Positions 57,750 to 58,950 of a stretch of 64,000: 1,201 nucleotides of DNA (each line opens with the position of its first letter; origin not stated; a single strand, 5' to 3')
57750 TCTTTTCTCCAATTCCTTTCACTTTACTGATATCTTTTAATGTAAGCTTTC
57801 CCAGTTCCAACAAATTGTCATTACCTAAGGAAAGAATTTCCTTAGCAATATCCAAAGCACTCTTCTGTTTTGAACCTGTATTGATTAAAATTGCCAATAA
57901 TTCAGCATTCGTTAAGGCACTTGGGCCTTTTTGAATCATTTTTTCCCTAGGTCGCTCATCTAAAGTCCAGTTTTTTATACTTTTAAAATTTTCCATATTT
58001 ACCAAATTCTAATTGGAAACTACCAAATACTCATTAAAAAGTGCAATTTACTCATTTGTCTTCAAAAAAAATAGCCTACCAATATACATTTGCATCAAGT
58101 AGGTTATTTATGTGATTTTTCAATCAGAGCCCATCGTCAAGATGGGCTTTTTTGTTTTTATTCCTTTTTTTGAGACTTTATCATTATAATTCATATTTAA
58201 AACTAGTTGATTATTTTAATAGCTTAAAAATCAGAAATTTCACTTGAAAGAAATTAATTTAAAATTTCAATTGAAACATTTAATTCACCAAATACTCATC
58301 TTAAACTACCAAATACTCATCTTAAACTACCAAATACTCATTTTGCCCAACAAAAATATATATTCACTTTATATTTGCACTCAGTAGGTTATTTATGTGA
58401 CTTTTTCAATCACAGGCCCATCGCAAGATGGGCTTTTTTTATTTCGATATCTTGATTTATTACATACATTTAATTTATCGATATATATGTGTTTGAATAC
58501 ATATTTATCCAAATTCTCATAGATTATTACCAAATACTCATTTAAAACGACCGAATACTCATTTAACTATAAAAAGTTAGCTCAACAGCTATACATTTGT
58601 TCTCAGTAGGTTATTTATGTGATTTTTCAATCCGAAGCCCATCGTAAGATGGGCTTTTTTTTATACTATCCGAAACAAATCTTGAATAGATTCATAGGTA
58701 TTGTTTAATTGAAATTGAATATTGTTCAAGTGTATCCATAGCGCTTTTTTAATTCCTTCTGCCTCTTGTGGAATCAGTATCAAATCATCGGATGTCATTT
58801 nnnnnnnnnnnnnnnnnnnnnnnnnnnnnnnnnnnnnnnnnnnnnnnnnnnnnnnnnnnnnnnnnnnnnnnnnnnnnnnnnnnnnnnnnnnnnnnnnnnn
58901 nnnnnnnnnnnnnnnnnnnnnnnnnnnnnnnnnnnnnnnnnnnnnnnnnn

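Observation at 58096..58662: Three tandem paralogous small RNA genes of about 58 nt between radC and a NUDIX gene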

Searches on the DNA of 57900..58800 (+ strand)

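Call 4: search_rna_families(source=window, start=57900, end=58800, threshold=evalue, max_evalue=10, show_alignments=3)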
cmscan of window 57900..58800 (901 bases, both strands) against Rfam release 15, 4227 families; matches with E-value up to 10: 16.
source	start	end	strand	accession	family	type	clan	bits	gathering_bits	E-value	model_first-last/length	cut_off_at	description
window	58103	58153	+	RF01388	isrD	Gene; sRNA;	-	26.2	37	0.0081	1-51/51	no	isrD Hfq binding RNA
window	58056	58157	+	RF00034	RprA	Gene; sRNA;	-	24.9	70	2.5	1-108/108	no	RprA RNA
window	58085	58159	+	RF04312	trpB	Cis-reg;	-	24.5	59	0.65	1-107/107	no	trpB ncRNA motif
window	58348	58442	+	RF00368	sroB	Gene; sRNA;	-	24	44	1.6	1-83/83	no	sroB RNA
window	58557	58664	+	RF00034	RprA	Gene; sRNA;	-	23.8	70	4.2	1-108/108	no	RprA RNA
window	58596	58667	+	RF02969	DUF3800-I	Gene; sRNA;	-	21.2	44.2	1.3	1-115/115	no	DUF3800-I RNA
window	58126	58181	-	RF02844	RefA9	Gene; antisense;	-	20.6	49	1.8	1-64/64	no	Enterococcus sRNA A9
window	58569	58667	+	RF02898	AaHKsRNA20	Gene; sRNA;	-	19.9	43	3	1-77/77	no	Aggregatibacter sRNA 20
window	58568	58665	+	RF01772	rnk_pseudo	Cis-reg; leader;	-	19.8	55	1.1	1-108/108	no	Pseudomonas rnk leader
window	58390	58439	+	RF01388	isrD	Gene; sRNA;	-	19.2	37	0.44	1-51/51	no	isrD Hfq binding RNA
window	58355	58445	+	RF04312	trpB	Cis-reg;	-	19.1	59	7.2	1-107/107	no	trpB ncRNA motif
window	58122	58191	-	RF00475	snosnR69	Gene; snRNA; snoRNA; CD-box;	CL00051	17.9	50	3.2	1-94/94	no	Small nucleolar RNA snR69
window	58631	58729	-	RF02766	Ysr49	Gene; sRNA;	-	17.3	95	1.2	1-124/124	no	Yersinia sRNA 49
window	58155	58178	+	RF01354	CRISPR-DR45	Gene; CRISPR;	-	17.3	37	6.9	1-24/24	no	CRISPR RNA direct repeat element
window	58038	58109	+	RF02107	DLEU2_3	Gene; lncRNA;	-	17.2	60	9.7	1-76/76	no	Deleted in lymphocytic leukemia 2 conserved region 3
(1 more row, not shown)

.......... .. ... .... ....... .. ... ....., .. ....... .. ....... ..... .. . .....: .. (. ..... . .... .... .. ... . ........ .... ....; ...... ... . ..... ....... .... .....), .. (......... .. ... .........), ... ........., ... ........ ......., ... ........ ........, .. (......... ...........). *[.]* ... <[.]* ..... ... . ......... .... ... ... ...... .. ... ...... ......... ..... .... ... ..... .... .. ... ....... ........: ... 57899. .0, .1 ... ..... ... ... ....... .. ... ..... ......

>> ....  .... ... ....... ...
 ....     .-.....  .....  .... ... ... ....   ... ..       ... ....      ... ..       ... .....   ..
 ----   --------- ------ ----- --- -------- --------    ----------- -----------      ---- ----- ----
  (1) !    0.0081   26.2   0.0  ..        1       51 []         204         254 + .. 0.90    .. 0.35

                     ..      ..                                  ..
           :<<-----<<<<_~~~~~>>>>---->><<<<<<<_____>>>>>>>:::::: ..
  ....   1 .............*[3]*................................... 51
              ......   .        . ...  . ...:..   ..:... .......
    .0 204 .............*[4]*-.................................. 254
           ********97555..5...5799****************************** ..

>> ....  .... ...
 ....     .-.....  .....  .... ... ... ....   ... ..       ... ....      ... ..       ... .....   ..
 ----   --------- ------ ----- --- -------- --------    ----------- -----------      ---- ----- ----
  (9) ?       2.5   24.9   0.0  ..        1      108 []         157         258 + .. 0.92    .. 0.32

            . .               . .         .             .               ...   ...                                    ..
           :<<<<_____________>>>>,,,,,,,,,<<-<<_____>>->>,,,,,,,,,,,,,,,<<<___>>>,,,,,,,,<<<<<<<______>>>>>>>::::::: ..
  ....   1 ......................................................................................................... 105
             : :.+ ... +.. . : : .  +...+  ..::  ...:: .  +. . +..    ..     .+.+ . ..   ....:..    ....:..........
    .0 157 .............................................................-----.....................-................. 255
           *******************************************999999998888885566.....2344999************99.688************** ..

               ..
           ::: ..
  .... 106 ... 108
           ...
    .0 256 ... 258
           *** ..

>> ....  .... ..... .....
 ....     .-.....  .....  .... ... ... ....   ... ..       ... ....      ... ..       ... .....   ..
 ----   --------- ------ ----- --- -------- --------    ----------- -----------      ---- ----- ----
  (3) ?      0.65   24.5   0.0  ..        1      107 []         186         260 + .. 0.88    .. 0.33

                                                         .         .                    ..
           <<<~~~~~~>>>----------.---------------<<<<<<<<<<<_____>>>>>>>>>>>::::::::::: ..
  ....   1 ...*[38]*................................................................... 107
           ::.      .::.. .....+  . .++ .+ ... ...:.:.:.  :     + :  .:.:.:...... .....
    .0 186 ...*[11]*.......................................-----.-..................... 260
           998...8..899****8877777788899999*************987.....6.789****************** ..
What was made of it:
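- On Any Rfam 15 RNA family: It and all other hits are driven by the terminator hairpin (call 4).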

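Call 57: build_rna_model(alignment_id=A2, structure=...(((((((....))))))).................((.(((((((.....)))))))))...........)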
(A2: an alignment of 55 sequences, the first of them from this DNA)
Model R1 built from alignment A2 (55 sequences, 73 columns); structure: as given.
model positions 57; base pairs 16; branch points 1; effective number of sequences 6.36; information 0.977 bits per position. Calibrated on 0.2 Mb of random sequence (short: E-values are rough).
structure used (alignment columns):
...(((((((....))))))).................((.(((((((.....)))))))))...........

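Call 58: search_with_rna_model(model_id=R1, source=window, max_evalue=10, filters=off)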
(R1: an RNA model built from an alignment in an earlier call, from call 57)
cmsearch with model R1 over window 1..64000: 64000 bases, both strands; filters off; matches with E-value up to 10: 30.
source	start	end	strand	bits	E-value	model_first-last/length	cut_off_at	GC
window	58383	58439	+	79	6.7e-17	1-57/57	no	0.39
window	58605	58660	+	68.6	2.3e-14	1-57/57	no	0.36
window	58098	58153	+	66.3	8.4e-14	1-57/57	no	0.36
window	3902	3942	+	21.4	0.0086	1-57/57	no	0.27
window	5280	5340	-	15.6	0.22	1-57/57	no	0.25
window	36313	36349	+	14.8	0.35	1-57/57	no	0.32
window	58635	58662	-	14.8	0.36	26-53/57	no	0.39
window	57213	57269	-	14.4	0.44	1-57/57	no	0.35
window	62408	62464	+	14.3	0.46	1-57/57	no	0.23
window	41060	41112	+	11.8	1.9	1-57/57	no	0.23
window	38157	38199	+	11.7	2.1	1-57/57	no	0.37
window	4920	4972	+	11.6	2.2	1-57/57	no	0.21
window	16032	16088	-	11.4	2.4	1-57/57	no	0.3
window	59375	59419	-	10.5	4.1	1-57/57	no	0.36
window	34922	34942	-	10.2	4.7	1-57/57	no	0.19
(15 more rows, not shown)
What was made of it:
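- Checked: A covariance model built from relatives scores the three copies at 66-79 bits, against 21 bits for the next best hit in the 64-kb window (call 58).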
